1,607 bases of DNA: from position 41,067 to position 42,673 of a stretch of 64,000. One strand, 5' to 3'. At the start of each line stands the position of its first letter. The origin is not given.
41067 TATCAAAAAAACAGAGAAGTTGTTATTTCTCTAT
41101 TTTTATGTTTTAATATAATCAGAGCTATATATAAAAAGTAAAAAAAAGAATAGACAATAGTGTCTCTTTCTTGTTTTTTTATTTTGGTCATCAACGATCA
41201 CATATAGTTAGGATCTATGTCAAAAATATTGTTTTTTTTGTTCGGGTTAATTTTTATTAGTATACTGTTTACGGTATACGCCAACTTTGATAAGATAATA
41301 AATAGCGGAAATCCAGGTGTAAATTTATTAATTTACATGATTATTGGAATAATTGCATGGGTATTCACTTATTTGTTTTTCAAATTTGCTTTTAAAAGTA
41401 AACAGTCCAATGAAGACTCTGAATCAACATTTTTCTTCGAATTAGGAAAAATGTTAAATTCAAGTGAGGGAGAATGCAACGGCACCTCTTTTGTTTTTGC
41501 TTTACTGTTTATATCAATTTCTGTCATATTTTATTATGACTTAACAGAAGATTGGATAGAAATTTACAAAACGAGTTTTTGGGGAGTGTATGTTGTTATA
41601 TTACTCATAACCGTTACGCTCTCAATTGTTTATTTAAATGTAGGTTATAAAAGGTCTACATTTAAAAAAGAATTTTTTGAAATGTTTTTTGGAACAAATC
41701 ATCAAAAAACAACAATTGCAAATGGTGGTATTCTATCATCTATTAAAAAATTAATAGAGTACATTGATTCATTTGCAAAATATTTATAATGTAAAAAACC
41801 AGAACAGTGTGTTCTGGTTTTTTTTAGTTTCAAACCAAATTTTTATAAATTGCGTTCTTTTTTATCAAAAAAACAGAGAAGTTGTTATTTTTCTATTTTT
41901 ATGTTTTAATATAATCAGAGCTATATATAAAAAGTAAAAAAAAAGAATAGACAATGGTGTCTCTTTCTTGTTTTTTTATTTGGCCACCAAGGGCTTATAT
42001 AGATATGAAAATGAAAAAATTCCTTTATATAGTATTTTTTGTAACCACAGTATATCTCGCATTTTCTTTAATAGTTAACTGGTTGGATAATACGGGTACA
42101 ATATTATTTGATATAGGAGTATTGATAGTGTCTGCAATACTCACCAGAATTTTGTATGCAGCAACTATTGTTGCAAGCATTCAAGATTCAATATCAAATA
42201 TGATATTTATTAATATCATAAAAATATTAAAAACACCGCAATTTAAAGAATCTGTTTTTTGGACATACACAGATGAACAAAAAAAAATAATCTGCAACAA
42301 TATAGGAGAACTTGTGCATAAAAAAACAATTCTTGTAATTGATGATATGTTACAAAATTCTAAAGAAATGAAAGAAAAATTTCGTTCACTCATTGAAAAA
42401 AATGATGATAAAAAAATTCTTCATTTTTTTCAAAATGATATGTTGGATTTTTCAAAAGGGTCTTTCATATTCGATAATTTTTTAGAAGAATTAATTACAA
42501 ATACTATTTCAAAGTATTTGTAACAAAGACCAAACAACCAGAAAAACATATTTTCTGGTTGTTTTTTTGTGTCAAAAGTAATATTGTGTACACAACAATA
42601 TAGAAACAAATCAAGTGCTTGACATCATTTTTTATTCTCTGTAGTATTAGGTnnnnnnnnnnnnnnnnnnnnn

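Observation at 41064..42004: Conserved ~150-bp leader (promoter + short terminator-like hairpin + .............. box) reused upstream of three small secreted or membrane-protein genes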

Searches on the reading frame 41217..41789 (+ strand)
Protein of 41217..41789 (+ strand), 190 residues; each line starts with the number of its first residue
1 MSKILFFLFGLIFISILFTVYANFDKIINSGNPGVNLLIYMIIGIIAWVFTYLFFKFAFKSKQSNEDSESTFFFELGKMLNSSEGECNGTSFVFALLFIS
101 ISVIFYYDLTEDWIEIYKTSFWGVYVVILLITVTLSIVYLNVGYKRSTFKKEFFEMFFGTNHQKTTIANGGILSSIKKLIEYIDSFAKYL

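Call 16: search_protein_families(library=pfam, proteins=[window:41217-41789:+], max_evalue=1)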
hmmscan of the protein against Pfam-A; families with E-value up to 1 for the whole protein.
window:41217-41789:+ (190 aa): 5 families
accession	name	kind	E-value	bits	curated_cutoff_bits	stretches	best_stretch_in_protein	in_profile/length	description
PF19529.4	DUF6057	-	0.0014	18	29.8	1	5-146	122-257/569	Family of unknown function (DUF6057)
PF07136.16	DUF1385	-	0.0071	16.1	22.1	1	89-154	135-191/227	Protein of unknown function (DUF1385)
PF01545.26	Cation_efflux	-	0.017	15.3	26.6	1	10-129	76-185/198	Cation efflux family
PF11460.13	DUF3007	-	0.025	15.2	25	1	4-55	4-56/96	Protein of unknown function (DUF3007)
PF06570.16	DUF1129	-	0.49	10.4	29.1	1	5-54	152-198/207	Protein of unknown function (DUF1129)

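Call 53: find_encoding_contigs(protein=window:41217-41789:+, flank=10000, max_places=6)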
Protein window:41217-41789:+ (190 aa): no gene with exactly this product is on record in the collection.

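Call 56: search_protein_representatives(protein=window:41217-41789:+)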
Query: 190 residues. Proteins with E-value up to 0.001 (for the whole library): 1; up to 1e-10: 1; up to 1e-30: 1. The best 1 are listed.
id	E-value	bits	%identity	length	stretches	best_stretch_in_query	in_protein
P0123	3.6e-89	314.2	100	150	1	41-190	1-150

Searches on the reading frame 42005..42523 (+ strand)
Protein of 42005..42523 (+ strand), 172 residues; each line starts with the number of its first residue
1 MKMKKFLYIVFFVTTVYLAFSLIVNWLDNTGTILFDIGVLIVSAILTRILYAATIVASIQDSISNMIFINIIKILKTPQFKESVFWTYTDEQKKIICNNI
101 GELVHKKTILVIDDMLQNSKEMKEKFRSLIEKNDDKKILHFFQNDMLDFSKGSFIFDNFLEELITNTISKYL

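Call 16: search_protein_families(library=pfam, proteins=[window:42005-42523:+], max_evalue=1)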
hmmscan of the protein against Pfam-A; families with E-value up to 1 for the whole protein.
window:42005-42523:+ (172 aa): 0 families

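Call 50: find_homologous_proteins(query=window:42005-42523:+, max_evalue=0.001)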
Query window:42005-42523:+ (172 aa): 1 proteins with E <= 0.001 among 42 candidates.
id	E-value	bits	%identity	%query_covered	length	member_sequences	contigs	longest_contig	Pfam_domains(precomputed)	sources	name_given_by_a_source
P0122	3.5e-102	357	100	100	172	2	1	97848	-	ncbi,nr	ncbi:MAG: hypothetical protein QM526_01525 [Alphaproteobacteria bacterium]|nr:hypothetical protein [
